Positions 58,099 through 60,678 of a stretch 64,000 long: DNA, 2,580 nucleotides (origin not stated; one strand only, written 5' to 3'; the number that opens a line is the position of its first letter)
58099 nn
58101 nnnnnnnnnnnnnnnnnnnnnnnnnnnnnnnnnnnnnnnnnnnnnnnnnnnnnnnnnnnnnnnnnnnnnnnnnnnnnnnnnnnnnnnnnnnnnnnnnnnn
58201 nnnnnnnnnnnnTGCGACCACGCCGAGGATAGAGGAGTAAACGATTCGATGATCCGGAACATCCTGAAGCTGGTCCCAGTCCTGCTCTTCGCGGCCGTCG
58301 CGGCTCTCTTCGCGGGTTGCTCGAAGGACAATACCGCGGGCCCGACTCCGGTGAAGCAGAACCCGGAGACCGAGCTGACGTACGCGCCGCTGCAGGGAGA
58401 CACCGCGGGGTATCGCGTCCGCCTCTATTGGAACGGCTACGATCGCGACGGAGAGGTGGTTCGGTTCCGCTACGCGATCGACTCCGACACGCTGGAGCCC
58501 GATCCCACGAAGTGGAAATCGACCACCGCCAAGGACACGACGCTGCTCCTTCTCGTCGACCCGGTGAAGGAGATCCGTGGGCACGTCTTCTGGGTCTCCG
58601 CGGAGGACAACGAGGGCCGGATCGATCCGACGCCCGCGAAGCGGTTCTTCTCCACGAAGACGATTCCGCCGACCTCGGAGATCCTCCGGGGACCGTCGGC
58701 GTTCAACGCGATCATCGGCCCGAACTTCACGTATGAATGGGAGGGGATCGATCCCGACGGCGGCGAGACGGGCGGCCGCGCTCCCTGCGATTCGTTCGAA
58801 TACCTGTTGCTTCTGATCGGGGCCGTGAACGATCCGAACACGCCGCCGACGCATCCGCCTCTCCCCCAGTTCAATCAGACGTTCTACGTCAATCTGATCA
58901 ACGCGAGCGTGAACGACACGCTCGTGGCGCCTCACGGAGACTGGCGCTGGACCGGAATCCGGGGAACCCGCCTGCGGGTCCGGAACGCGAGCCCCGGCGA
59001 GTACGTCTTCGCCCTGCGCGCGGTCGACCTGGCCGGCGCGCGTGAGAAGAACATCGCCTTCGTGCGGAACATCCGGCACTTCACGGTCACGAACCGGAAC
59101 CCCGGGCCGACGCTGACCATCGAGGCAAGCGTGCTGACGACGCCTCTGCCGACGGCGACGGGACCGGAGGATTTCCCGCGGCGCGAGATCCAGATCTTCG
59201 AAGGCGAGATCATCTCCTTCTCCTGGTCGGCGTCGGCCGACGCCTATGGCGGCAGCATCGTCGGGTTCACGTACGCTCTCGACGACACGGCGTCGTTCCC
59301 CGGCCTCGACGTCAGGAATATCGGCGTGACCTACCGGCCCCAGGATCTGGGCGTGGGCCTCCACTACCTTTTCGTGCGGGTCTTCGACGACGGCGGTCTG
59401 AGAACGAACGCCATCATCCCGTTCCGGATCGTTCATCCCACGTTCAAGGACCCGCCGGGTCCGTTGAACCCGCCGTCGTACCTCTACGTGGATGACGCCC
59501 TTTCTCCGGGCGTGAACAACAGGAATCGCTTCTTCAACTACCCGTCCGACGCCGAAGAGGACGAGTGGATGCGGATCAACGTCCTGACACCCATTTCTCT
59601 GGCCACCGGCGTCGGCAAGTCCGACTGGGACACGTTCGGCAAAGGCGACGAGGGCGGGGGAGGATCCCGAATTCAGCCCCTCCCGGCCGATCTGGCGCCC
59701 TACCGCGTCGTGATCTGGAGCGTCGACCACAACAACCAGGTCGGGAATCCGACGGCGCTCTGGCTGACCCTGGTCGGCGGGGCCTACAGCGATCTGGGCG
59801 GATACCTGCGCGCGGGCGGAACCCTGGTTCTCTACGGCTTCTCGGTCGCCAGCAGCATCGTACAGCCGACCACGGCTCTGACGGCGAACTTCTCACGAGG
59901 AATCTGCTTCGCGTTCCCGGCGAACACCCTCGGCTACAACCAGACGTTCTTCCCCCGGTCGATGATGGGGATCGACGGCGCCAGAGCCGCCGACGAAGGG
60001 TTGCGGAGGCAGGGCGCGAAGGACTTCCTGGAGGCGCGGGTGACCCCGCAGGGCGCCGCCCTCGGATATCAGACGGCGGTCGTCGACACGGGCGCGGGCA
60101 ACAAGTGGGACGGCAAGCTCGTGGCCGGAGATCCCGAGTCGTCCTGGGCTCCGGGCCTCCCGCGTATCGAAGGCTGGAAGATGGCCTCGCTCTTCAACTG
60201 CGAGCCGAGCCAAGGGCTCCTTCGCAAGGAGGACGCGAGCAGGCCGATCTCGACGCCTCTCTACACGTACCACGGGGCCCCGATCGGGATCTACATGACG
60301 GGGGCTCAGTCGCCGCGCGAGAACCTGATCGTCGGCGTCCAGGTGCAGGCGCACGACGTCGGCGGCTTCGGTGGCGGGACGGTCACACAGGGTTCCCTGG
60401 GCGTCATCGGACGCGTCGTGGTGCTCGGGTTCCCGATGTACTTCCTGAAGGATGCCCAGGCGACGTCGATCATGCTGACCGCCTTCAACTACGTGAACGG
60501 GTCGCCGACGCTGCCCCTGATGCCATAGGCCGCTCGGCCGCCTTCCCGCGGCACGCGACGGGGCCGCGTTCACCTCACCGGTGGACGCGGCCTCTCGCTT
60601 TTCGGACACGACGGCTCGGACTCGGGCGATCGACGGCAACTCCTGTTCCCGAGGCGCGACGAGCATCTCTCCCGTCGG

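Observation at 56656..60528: Tandem paralogous lipoproteins built from a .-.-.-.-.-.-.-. / Y_Y_Y-like repeat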

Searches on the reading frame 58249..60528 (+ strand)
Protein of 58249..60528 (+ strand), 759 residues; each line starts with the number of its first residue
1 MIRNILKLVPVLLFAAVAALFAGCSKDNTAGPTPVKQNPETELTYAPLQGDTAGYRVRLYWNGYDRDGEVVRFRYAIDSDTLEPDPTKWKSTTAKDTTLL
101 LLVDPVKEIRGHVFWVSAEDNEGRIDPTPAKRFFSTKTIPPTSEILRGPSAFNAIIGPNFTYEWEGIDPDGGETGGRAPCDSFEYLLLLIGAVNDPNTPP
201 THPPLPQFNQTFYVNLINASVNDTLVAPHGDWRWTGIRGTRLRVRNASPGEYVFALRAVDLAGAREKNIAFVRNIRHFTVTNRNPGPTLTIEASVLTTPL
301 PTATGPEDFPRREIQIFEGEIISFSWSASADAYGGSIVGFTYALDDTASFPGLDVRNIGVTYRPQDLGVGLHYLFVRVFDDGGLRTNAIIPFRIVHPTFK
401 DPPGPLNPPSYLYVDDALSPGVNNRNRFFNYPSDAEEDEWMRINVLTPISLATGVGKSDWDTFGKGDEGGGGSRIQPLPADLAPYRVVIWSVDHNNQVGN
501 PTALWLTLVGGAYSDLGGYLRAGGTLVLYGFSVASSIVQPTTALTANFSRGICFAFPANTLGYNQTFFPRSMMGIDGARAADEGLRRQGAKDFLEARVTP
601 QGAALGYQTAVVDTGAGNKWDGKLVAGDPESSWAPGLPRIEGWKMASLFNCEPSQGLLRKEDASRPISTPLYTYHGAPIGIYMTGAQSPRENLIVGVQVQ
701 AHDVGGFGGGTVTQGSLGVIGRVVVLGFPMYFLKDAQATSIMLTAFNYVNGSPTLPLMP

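Call 3: search_protein_families(library=pfam, proteins=[window:58249-60528:+], max_evalue=1)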
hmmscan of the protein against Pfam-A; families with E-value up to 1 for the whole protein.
window:58249-60528:+ (759 aa): 0 families

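Call 4: search_protein_families(library=ncbifam, proteins=[window:58249-60528:+], max_evalue=1)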
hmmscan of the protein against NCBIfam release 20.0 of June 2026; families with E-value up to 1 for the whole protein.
window:58249-60528:+ (759 aa): 0 families

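Call 8: find_homologous_proteins(query=window:58249-60525:+, max_evalue=0.001)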
Query window:58249-60525:+ (759 aa): 249 proteins with E <= 0.001 among 8000 candidates; the best 120 are listed.
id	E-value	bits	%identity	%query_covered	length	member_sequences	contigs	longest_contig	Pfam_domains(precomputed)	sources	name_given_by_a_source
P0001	0.0e+0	1766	100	100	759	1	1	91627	-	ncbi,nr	ncbi:MAG TPA: hypothetical protein VFS09_04210 [Candidatus Eisenbacteria bacterium]|nr:hypothetical 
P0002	0.0e+0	1536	86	100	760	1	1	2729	-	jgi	jgi:hypothetical protein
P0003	0.0e+0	1532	86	100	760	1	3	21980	-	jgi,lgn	jgi:hypothetical protein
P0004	0.0e+0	1509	84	100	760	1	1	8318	-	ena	-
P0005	0.0e+0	1464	82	100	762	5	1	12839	-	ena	-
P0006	0.0e+0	1429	79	100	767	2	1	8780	-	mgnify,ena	mgnify:FL=1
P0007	0.0e+0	1408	79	100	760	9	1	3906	-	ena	-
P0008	0.0e+0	1404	78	100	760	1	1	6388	-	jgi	-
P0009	0.0e+0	1399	78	100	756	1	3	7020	-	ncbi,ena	ncbi:MAG: hypothetical protein AAB011_13735 [Candidatus Eisenbacteria bacterium]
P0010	0.0e+0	1398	79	100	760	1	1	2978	-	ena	-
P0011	0.0e+0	1383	78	100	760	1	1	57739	-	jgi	jgi:hypothetical protein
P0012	0.0e+0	1372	76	100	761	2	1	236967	-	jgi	-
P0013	0.0e+0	1371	77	100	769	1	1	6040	-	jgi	jgi:hypothetical protein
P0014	0.0e+0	1370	77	100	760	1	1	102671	-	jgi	-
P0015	0.0e+0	1359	77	100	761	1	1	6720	-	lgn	-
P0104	3.2e-244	831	53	98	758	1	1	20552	-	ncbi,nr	ncbi:MAG TPA: hypothetical protein VFP58_05650 [Candidatus Eisenbacteria bacterium]|nr:hypothetical 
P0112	1.2e-241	823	52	97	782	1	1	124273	-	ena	-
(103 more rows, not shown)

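Call 22: search_solved_structures(query=A1, max_evalue=10)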
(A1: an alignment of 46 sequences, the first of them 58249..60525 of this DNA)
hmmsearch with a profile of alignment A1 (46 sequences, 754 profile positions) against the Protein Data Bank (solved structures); distinct sequences matched with E-value up to 10: 1.
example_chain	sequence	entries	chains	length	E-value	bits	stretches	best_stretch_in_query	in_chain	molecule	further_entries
2okq_A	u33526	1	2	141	0.99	10.5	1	38-95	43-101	Hypothetical protein ybaA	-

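Call 23: predict_structure(alignment_id=A1)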
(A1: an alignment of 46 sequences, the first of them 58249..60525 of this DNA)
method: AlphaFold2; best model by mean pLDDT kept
length: 759 residues; sequences in the alignment: 46
mean_pLDDT: 89.4   pTM: 0.72
mean pLDDT of the five models: 89.4, 87.1, 86.6, 86.6, 84.7
residues with pLDDT >= 90: 504; 70-90: 212; 50-70: 31; < 50: 12
segments of 3 or more residues with pLDDT < 50: 1-3, 22-30
pLDDT, mean of each block of 10 residues (from residue 1): 53 59 44 75 91 90 90 94 92 91 88 95 92 92 92 87 93 84 94 79 91 94 90 92 91 95 90 94 88 87 91 89 92 89 83 91 90 94 91 93 89 95 89 95 96 94 87 88 96 89 90 86 96 91 92 89 90 94 87 97 97 93 91 92 93 87 93 96 92 97 80 83 97 97 97 87
secondary structure, 60 per line:
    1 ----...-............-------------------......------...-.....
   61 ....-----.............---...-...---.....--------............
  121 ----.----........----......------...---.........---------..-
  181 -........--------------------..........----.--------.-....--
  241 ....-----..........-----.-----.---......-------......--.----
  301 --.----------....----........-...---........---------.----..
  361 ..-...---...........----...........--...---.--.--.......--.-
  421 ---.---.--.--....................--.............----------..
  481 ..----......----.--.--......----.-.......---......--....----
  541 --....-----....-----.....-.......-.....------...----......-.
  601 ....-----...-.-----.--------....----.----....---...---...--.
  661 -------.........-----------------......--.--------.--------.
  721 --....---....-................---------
elements in order (helices of 4 or more, strands of 3 or more residues): H9-20 E40-45 E52-54 E56-64 E70-77 H78-82 E90-92 E96-100 E109-120 E130-137 E142-147 E154-156 E160-168 E182-189 H210-219 E235-238 E241-244 E250-259 E275-280 E288-293 E314-317 E322-329 E337-344 E359-362 E370-380 E385-395 E410-416 H434-453 E456-461 H462-468 H479-482 E487-492 H503-508 H515-521 E525-530 H533-536 H543-546 H552-555 H561-565 H567-573 E575-579 E593-598 H600-604 E610-612 H629-632 E642-645 E668-676 E694-699 E723-726 H735-750

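Call 31: find_encoding_contigs(protein=P0112, flank=10000, max_places=1)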
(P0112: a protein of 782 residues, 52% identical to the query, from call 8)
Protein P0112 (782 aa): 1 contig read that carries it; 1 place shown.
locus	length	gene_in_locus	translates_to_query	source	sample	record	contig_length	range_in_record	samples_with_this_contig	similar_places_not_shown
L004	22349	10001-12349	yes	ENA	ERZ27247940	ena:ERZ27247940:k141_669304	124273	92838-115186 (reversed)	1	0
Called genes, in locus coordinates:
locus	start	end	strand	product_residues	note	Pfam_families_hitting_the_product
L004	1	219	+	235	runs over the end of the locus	PF04367:DUF502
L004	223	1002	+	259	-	PF11967:RecO_N, PF02565:RecO_C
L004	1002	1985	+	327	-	PF02091:tRNA-synt_2e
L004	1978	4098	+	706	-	PF02092:tRNA_synt_2f, PF05746:DALR_1 (faint)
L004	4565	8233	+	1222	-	PF13585:CHU_C (faint), PF13860:FlgD_ig, PF18962:Por_Secre_tail (weak)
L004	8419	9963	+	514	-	-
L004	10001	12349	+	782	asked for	-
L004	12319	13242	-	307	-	-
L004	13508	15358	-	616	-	PF26550:Tricorn_2nd (faint), PF07676:PD40 (faint), PF26549:Tricorn_N (weak), PF18962:Por_Secre_tail (faint), PF13860:FlgD_ig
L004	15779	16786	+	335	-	-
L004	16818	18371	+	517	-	PF00171:Aldedh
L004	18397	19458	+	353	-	PF06089:Asparaginase_II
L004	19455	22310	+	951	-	PF01326:PPDK_N, PF00391:PEP-utilizers, PF02896:PEP-utilizers_C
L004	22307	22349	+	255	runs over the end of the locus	PF00535:Glycos_transf_2, PF13641:Glyco_tranf_2_3 (weak)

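Call 32: find_encoding_contigs(protein=P0104, flank=10000, max_places=1)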
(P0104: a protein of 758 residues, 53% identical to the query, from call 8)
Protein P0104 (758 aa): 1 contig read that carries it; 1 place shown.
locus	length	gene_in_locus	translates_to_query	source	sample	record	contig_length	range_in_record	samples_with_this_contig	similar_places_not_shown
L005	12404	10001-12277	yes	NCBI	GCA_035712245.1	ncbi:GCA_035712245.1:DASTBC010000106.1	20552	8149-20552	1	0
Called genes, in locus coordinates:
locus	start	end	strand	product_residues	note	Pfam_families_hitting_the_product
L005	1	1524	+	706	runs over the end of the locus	PF02092:tRNA_synt_2f, PF05746:DALR_1 (weak)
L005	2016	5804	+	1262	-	PF13585:CHU_C (weak), PF13860:FlgD_ig, PF18962:Por_Secre_tail (weak)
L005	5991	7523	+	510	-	-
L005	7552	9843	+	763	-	-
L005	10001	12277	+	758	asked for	-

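Call 38: find_related_loci(query=A1, collection=genome_contigs, flank=10000)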
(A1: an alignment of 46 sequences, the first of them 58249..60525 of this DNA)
Query A1 (759 aa) in genome_contigs; peptide patterns used: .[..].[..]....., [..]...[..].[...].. (x = any residue, [..] = any of these).
83 stretches matched a pattern; 32 encode a relative of the query (tblastn E <= 1e-3); 31 distinct loci.
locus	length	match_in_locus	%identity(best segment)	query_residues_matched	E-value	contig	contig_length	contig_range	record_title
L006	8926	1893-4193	79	1-759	0e+0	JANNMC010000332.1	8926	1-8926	MAG: Candidatus Eisenbacteria bacterium isolate SOY_38_concoct_21 SOY_38_k141_3598038, whole genome shotgun sequence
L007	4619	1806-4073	76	1-759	0e+0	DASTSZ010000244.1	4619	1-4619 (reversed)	MAG TPA_asm: Candidatus Eisenbacteria bacterium isolate SMAG_U2293 k141_256102, whole genome shotgun sequence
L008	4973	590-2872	75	1-759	0e+0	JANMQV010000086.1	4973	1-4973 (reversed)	MAG: Candidatus Eisenbacteria bacterium isolate OTE_51_metabat_13 OTE_51_k141_1568748, whole genome shotgun sequence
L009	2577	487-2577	79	1-698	0e+0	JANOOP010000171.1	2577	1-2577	MAG: Candidatus Eisenbacteria bacterium isolate VAR_43_metabat_14 VAR_43_k141_2406857, whole genome shotgun sequence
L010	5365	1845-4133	72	1-759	0e+0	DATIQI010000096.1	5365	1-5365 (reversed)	MAG TPA_asm: Acidobacteriota bacterium isolate SMAG_U15873 k141_326186, whole genome shotgun sequence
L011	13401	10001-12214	56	24-759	0e+0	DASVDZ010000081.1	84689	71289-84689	MAG TPA_asm: Candidatus Eisenbacteria bacterium isolate SMAG_U2047 k141_134827, whole genome shotgun sequence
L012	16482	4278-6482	56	18-755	0e+0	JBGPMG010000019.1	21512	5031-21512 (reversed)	MAG: Candidatus Eisenbacteria bacterium isolate OBJ_0618_7090110_243 k141_3714972_length_21512_cov_12.1060, whole genome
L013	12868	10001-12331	53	1-756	0e+0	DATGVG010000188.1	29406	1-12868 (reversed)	MAG TPA_asm: Candidatus Limnocylindrales bacterium isolate SMAG_U10550 k141_761007, whole genome shotgun sequence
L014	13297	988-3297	53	3-756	0e+0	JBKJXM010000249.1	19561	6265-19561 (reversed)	MAG: Candidatus Eisenbacteria bacterium isolate swi_bin.175 k127_4145425, whole genome shotgun sequence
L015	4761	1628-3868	53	23-759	0e+0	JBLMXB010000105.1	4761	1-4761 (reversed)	MAG: Hyphomicrobiales bacterium isolate MAG267 PRJNA957066_bin47_renamed_104, whole genome shotgun sequence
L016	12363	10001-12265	53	8-756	0e+0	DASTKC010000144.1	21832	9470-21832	MAG TPA_asm: Candidatus Eisenbacteria bacterium isolate SMAG_U1922 k141_2003350, whole genome shotgun sequence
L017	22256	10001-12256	51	1-756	0e+0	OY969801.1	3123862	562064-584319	MAG: Candidatus Eisenbacteria bacterium isolate MFD10007.bin.c.4 genome assembly, chromosome: 1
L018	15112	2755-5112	52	12-756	0e+0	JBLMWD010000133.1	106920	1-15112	MAG: Bacteroidota bacterium isolate MAG293 PRJNA960887_bin15_renamed_132, whole genome shotgun sequence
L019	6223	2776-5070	50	12-756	0e+0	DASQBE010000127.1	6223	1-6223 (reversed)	MAG TPA_asm: Candidatus Binatia bacterium isolate SMAG_U11663 k141_1990417, whole genome shotgun sequence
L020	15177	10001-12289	51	6-759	0e+0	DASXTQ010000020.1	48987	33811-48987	MAG TPA_asm: Candidatus Eisenbacteria bacterium isolate SMAG_U4696 k141_1439307, whole genome shotgun sequence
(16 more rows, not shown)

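Call 52: search_protein_representatives(alignment_id=A1)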
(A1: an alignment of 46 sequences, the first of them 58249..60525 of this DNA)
Query: 46 sequences, 754 profile positions. Proteins with E-value up to 0.001 (for the whole library): 3233; up to 1e-10: 1289; up to 1e-30: 148. The best 150 are listed.
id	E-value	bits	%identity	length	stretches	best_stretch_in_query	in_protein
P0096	0.0e+00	1201.8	-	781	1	1-753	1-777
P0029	0.0e+00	1178.8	-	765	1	3-752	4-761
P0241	0.0e+00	1065.8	-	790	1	9-753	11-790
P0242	1.4e-294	995.4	-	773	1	9-753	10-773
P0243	2.8e-235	799.2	-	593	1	164-753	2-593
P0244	1.8e-229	780.0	-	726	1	43-752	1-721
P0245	1.6e-214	730.6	-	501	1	250-753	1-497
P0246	1.4e-174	598.6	-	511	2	458-752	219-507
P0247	3.7e-119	415.3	-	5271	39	110-168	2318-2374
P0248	2.6e-118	412.5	-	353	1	425-753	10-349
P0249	1.9e-109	383.2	-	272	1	480-752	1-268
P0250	9.1e-109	381.0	-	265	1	491-753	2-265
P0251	2.9e-108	379.3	-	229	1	3-232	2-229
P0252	2.9e-98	346.2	-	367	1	391-753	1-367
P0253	1.5e-96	340.5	-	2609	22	110-163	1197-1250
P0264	8.3e-61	222.4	-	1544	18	110-161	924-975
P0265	1.6e-58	214.8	-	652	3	14-174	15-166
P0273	4.3e-51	190.3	-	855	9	110-162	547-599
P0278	2.0e-48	181.4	-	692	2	3-486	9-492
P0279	3.6e-48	180.6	-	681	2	9-523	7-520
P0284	2.1e-47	178.0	-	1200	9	110-164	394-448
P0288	3.4e-45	170.8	-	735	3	110-529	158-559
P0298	7.5e-42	159.7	-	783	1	9-530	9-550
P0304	1.0e-40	155.9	-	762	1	11-532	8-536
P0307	3.6e-40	154.2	-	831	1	5-528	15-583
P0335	6.6e-35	136.8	-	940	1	14-440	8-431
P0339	1.3e-34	135.8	-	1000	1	1-527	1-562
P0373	1.4e-31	125.8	-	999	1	8-524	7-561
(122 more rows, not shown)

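Call 53: search_protein_families(library=pfam, proteins=[P0278, P0279, P0298, P0304, P0307, P0339, P0373, P0335, P0265, P0288], max_evalue=0.01)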
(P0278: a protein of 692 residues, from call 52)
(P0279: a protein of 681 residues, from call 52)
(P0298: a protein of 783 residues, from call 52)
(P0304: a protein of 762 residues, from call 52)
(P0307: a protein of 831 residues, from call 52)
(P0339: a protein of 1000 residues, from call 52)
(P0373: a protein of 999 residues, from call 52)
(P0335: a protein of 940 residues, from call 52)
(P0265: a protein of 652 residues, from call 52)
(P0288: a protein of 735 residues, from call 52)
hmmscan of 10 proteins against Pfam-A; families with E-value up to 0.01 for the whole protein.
P0278 (692 aa): 0 families

P0279 (681 aa): 0 families

P0298 (783 aa): 0 families

P0304 (762 aa): 0 families

P0307 (831 aa): 3 families
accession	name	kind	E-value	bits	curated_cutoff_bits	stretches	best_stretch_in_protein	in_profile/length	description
PF00041.27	fn3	-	1.5e-05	25.6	25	1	179-276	11-77/84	Fibronectin type III domain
PF16656.11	Pur_ac_phosph_N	-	0.00034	21.6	30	1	176-268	6-81/93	Purple acid Phosphatase, N-terminal domain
PF10342.15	Kre9_KNH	-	0.0086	17.2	24.6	0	170-269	2-79/94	Kre9/KNH-like N-terminal Ig-like domain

P0339 (1000 aa): 2 families
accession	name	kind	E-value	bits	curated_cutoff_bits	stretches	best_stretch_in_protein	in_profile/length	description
PF00932.25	LTD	-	1.6e-09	38.6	34.3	1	692-815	4-107/109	Lamin Tail Domain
PF00041.27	fn3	-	0.00068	20.2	25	1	162-258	10-74/84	Fibronectin type III domain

P0373 (999 aa): 3 families
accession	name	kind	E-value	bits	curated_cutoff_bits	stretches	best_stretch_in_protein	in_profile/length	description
PF00041.27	fn3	-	3.8e-05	24.3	25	1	174-270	15-73/84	Fibronectin type III domain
PF16656.11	Pur_ac_phosph_N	-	0.0044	18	30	0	231-280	55-93/93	Purple acid Phosphatase, N-terminal domain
PF08547.18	CIA30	-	0.0071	16.8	24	0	739-848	49-147/157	Complex I intermediate-associated protein 30 (CIA30)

P0335 (940 aa): 0 families

P0265 (652 aa): 0 families

P0288 (735 aa): 0 families
